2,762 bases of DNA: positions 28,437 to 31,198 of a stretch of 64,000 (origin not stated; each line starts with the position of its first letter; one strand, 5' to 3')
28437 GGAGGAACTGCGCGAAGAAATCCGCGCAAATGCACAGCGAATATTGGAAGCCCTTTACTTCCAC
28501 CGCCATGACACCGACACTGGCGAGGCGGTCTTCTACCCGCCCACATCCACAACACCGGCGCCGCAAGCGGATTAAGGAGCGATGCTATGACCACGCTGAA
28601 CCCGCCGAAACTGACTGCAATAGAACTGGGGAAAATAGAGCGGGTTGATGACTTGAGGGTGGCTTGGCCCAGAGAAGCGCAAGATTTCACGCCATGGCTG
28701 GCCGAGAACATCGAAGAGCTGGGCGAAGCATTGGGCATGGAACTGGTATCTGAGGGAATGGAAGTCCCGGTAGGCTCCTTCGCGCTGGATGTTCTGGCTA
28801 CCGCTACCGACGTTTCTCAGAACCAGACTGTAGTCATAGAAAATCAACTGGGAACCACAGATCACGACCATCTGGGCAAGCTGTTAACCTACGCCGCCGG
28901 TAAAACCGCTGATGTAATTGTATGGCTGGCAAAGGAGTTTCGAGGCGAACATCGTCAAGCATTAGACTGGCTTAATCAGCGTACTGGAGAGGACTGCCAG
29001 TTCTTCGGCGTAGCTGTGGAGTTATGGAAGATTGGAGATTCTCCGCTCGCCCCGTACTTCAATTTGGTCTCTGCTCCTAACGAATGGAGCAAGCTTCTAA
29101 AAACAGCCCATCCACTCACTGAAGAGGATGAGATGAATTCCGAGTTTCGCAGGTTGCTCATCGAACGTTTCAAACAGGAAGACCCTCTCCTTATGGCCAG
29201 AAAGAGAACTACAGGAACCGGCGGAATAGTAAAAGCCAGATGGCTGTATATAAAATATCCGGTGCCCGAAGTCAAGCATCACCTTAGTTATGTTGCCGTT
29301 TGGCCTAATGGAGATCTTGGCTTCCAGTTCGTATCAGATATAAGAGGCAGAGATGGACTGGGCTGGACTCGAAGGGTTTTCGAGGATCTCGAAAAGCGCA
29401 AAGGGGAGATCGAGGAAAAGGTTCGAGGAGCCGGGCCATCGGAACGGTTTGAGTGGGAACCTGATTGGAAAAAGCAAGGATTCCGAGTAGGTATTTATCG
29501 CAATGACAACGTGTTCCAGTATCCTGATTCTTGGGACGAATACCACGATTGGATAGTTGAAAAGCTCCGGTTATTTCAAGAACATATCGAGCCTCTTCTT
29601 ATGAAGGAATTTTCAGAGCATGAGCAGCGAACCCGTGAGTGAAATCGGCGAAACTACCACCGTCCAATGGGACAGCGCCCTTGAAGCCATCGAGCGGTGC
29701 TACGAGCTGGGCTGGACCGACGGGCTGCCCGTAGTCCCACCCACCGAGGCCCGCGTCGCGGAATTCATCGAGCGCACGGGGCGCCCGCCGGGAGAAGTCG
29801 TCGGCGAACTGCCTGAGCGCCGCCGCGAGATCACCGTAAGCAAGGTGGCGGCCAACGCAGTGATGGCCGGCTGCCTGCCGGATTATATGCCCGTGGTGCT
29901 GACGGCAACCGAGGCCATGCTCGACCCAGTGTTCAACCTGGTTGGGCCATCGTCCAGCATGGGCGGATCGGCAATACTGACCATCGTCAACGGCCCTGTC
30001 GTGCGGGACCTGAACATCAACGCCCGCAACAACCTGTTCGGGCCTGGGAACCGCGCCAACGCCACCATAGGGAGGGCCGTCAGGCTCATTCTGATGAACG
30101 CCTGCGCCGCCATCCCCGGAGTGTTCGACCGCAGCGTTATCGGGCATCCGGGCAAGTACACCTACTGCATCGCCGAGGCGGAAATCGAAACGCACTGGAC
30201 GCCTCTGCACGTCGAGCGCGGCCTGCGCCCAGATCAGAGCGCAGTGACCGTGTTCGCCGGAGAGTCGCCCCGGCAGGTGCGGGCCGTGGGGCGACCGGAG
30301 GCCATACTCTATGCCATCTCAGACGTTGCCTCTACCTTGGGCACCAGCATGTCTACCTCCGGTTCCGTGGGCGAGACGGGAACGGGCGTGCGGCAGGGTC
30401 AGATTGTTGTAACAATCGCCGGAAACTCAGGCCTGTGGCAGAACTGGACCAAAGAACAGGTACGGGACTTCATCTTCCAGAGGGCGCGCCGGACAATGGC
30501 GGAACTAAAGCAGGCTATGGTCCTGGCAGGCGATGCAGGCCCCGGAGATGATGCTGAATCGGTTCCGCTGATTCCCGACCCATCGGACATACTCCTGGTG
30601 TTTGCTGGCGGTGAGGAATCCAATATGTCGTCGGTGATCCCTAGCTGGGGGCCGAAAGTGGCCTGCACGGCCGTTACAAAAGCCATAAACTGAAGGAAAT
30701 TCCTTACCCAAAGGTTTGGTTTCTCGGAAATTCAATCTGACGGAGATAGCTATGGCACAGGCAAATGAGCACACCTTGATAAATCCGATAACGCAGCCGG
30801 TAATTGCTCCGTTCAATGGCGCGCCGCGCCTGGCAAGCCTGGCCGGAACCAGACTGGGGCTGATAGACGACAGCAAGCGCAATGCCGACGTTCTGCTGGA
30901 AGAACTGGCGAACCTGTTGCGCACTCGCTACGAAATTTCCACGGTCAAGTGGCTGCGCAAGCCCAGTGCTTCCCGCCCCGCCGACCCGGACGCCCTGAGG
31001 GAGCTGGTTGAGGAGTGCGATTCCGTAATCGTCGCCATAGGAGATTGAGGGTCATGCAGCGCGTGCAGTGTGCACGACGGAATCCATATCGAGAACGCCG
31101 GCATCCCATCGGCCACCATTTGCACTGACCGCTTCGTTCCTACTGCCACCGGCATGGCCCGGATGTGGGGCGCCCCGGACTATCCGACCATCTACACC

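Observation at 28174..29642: Lower-GC two-gene cassette: repeat membrane protein plus PD-(D/E)xK/DUF4268-like protein, a candidate acquired (defence-like?) module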

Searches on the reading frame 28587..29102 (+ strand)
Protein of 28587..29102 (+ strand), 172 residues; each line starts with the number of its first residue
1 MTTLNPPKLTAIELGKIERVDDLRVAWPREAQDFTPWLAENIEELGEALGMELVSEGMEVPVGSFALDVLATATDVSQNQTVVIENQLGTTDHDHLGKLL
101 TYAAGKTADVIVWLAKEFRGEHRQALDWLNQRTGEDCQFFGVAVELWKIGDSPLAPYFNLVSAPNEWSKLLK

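Call 45: search_protein_families(library=pfam, proteins=[window:28587-29102:+], max_evalue=10)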
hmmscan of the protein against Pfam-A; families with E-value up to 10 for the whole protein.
seq(172 aa): 0 families

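Call 76: predict_structure(alignment_id=A2)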
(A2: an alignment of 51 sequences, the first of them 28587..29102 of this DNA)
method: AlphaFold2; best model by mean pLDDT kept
length: 172 residues; sequences in the alignment: 51
mean_pLDDT: 88.4   pTM: 0.82
mean pLDDT of the five models: 88.4, 88.3, 88.0, 85.4, 81.0
residues with pLDDT >= 90: 132; 70-90: 15; 50-70: 15; < 50: 10
segments of 3 or more residues with pLDDT < 50: 1-3, 167-172
pLDDT, mean of each block of 10 residues (from residue 1): 50 79 96 98 96 96 95 80 96 93 96 97 93 88 96 95 68 40
secondary structure, 60 per line:
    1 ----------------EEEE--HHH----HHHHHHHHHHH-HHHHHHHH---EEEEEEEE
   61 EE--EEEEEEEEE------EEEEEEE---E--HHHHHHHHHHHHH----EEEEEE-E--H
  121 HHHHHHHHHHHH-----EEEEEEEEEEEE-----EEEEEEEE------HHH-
elements in order: E17-20 H30-40 H42-49 E53-62 E65-73 E80-86 H93-105 E110-115 H120-132 E138-149 E155-162

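Call 78: fold_search(model_id=the predicted structure, library=pdb)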
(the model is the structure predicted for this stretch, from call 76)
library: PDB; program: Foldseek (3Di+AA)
matches with E <= 10: 860; with E <= 0.001: 2
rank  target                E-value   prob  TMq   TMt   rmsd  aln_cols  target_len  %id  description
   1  2vld_B                6.1e-04  1.00  0.49  0.38   2.1       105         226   16  crystal structure of a repair endonuclease from Pyrococcus abyssi (released 2009-05-19)
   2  2vld_A                7.4e-04  1.00  0.47  0.36   2.1       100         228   15  crystal structure of a repair endonuclease from Pyrococcus abyssi (released 2009-05-19)
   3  5gke_A                3.2e-03  1.00  0.49  0.36   2.3       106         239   17  Structure of EndoMS-dsDNA1 complex (released 2016-11-02)
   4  9jsz_J                3.6e-03  0.51  0.26  0.14  13.3       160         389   11  active NbaSPARDA complexes (released 2025-04-02)
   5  4f0p_B                6.8e-03  0.99  0.39  0.17   5.1       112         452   12  MspJI Restriction Endonuclease - P31 Form (released 2012-08-08)
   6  3dnx                  6.8e-03  0.97  0.36  0.41   7.7       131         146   15  SPO1766 protein of unknown function from Silicibacter pomeroyi. (released 2008-09-02)
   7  4f0q_D                1.1e-02  0.97  0.36  0.16   5.0       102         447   12  MspJI Restriction Endonuclease - P21 Form (released 2012-08-08)
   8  4f0p_A                1.1e-02  0.95  0.36  0.16   5.2       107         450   12  MspJI Restriction Endonuclease - P31 Form (released 2012-08-08)
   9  1bhm_A                1.9e-02  0.63  0.33  0.30  14.4       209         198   13  RESTRICTION ENDONUCLEASE BAMHI COMPLEX WITH DNA (released 1995-07-12)
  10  8fex_B                2.4e-02  0.44  0.22  0.09   9.7       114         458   15  Inactivate state of Maribacter polysiphoniae Argonuate (short pAgo system) (released 2023-08-23)
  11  2e2k_A                2.4e-02  0.30  0.26  0.17  14.5       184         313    8  Helicobacter pylori formamidase AmiF contains a fine-tuned cysteine-glutamate-lysine catalytic triad (released 2007-02-13)
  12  4dav_A                2.7e-02  0.72  0.35  0.28   6.4       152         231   14  The structure of Pyrococcus Furiosus SfsA in complex with DNA (released 2014-10-01)
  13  8k9g_E                2.7e-02  0.33  0.23  0.11   9.3       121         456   16  Cryo-EM structure of Crt-SPARTA-gRNA-tDNA dimer (conformation-1) (released 2023-10-18)
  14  3bam_A                2.9e-02  0.95  0.29  0.25   4.5        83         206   18  RESTRICTION ENDONUCLEASE BAMHI COMPLEX WITH DNA AND MANGANESE IONS (POST-REACTIVE COMPLEX) (released 1999-01-13)
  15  6vm5                  2.9e-02  0.89  0.34  0.16   5.7       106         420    8  Structure of Moraxella osloensis Cap4 SAVED/CARF-domain containing receptor (released 2020-06-17)
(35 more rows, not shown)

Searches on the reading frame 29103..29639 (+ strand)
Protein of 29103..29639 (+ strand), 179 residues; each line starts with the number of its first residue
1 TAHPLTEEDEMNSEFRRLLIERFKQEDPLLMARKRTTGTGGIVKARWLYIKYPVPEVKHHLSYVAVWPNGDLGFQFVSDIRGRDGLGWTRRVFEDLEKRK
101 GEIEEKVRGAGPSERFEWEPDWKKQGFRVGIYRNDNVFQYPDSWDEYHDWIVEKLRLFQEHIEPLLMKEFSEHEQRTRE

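Call 45: search_protein_families(library=pfam, proteins=[window:29103-29639:+], max_evalue=10)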
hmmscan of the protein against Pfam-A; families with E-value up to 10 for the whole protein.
seq(179 aa): 2 families
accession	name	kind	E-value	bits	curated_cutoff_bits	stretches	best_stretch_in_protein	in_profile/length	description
PF14088.11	DUF4268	-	5.9e-05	23.5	27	1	91-164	67-138/140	Domain of unknown function (DUF4268)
PF13285.11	DUF4073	-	0.12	12.5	28.8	1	101-165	26-89/157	Domain of unknown function (DUF4073)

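Call 66: search_protein_representatives(protein=window:29112-29639:+)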
Query: 176 residues. Proteins with E-value up to 0.001 (for the whole library): 25; up to 1e-10: 6; up to 1e-30: 0. The best 25 are listed.
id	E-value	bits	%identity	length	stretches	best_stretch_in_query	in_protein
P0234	1.6e-19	86.5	40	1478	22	50-70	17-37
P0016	4.6e-18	81.7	36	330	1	2-175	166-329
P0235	1.2e-14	70.5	33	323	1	3-164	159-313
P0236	1.0e-13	67.5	37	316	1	44-160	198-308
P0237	3.3e-13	65.9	34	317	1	7-163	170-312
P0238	1.6e-11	60.4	39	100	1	83-168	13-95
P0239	4.1e-09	52.5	32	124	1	56-147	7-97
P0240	2.6e-08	49.9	35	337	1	55-165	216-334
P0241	1.1e-07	47.9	30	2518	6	24-77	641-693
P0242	3.2e-07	46.4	36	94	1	79-164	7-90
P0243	5.2e-07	45.7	36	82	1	89-158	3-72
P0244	1.8e-06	43.9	32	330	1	89-165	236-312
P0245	2.1e-06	43.7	33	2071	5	43-72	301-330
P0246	2.9e-06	43.2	27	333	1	58-170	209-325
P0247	4.8e-06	42.5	33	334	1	69-160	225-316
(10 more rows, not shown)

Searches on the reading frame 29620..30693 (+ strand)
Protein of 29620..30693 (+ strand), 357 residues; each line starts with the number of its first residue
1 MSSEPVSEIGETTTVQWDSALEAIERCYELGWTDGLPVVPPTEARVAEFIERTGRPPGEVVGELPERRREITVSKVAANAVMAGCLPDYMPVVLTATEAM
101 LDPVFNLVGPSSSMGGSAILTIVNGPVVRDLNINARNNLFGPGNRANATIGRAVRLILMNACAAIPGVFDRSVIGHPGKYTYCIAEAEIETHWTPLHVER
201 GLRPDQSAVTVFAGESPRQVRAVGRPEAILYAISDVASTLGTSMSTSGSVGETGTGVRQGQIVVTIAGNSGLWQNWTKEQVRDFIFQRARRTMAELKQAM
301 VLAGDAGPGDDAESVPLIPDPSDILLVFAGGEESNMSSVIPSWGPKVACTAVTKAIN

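Call 3: search_protein_families(library=pfam, proteins=[window:29620-30693:+], max_evalue=0.01)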
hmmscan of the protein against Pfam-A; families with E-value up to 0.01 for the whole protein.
window:29620-30693:+ (357 aa): 0 families

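Call 5: search_protein_families(library=ncbifam, proteins=[window:29620-30693:+], max_evalue=0.01)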
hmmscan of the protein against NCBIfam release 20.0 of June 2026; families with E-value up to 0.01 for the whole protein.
window:29620-30693:+ (357 aa): 0 families

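Call 17: find_related_loci(query=window:29620-30690:+, collection=genome_contigs, flank=6000)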
Query window:29620-30690:+ (357 aa) in genome_contigs; peptide patterns used: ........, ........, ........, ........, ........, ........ (x = any residue, [..] = any of these).
590 stretches matched a pattern; 541 encode a relative of the query (tblastn E <= 1e-3); the best 80 are kept; 80 distinct loci.
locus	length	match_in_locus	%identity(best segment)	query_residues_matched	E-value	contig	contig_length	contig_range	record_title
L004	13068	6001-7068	90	2-357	0e+0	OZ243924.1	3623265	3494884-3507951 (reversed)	MAG: Dehalococcoidia bacterium isolate 8ae34c4e-956f-4af6-a887-bf289f41e209 genome assembly, chromosome: 1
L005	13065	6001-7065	90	2-356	0e+0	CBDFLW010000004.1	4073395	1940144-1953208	MAG: Dehalococcoidia bacterium isolate 2f52b1ca-a849-4cdc-a827-476ed12bcbce genome assembly, contig: contig_4, whole gen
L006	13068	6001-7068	89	2-357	0e+0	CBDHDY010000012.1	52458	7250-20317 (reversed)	MAG: Dehalococcoidia bacterium isolate e58c4f91-f2be-4f0a-9909-6998b1ebe402 genome assembly, contig: contig_12, whole ge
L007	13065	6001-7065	90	2-356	0e+0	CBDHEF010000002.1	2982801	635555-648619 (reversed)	MAG: Dehalococcoidia bacterium isolate e9382ad7-4ca3-4796-a74a-760c8ad60130 genome assembly, contig: contig_2, whole gen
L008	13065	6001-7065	90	2-356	0e+0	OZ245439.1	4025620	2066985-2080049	MAG: Dehalococcoidia bacterium isolate 8d673fb0-6267-4ca5-9ff6-096bfbafaff1 genome assembly, chromosome: 1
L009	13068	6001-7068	89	2-357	0e+0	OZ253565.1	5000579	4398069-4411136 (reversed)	MAG: Dehalococcoidia bacterium isolate c57aa991-6108-42ac-a26f-d51f4aa099f5 genome assembly, chromosome: 1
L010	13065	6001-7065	89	2-356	0e+0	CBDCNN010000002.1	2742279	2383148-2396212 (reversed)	MAG: Dehalococcoidia bacterium isolate f925f4b4-e5cd-4c29-90df-f015b0a4b6e1 genome assembly, contig: contig_2, whole gen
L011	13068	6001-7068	89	2-357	0e+0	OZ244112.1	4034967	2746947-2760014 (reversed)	MAG: Dehalococcoidia bacterium isolate 98c33025-9a88-4adf-8ca6-a97f3c9d2c4b genome assembly, chromosome: 1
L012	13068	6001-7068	90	2-357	0e+0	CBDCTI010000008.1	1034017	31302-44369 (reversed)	MAG: Dehalococcoidia bacterium isolate c2d35a5a-78d8-4247-ab51-d98fe5eb2261 genome assembly, contig: contig_8, whole gen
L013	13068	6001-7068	88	2-357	0e+0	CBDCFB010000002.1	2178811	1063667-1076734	MAG: Dehalococcoidia bacterium isolate 197aea84-9146-475f-a767-9aad1a17c687 genome assembly, contig: contig_2, whole gen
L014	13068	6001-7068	88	2-357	0e+0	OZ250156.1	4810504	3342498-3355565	MAG: Dehalococcoidia bacterium isolate e5f5fd38-eeba-48ed-b54a-83455fc2a46d genome assembly, chromosome: 1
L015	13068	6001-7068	87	2-357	0e+0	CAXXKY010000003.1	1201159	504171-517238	MAG: Dehalococcoidia bacterium isolate 886e3671-e943-42bd-87f0-332393e915f0 genome assembly, contig: contig_3, whole gen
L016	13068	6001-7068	88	2-357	0e+0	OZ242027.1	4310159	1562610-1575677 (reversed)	MAG: Dehalococcoidia bacterium isolate b612d4f0-7387-46ac-83c2-9cb111bb644c genome assembly, chromosome: 1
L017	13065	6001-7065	89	2-356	0e+0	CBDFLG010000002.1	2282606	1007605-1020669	MAG: Dehalococcoidia bacterium isolate efce6ea5-ba2a-426c-ac69-3e93deb07a8c genome assembly, contig: contig_2, whole gen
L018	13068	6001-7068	88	2-357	0e+0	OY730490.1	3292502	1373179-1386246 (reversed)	MAG: Dehalococcoidia bacterium isolate 701b80ad-9c2c-4985-8916-d2900bd10c0f genome assembly, chromosome: 1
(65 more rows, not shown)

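Call 65: search_protein_families(library=padloc, proteins=[window:29620-30690:+], max_evalue=0.01)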
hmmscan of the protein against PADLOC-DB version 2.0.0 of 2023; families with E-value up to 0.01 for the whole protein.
window:29620-30690:+ (357 aa): 0 families

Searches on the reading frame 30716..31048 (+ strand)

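Call 3: search_protein_families(library=pfam, proteins=[window:30716-31048:+], max_evalue=0.01)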
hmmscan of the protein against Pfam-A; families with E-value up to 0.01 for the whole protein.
window:30716-31048:+ (110 aa): 1 family
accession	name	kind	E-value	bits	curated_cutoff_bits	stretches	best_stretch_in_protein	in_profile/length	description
PF24696.1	UGSC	-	3.3e-20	73.4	25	1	33-110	15-92/172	UGSC family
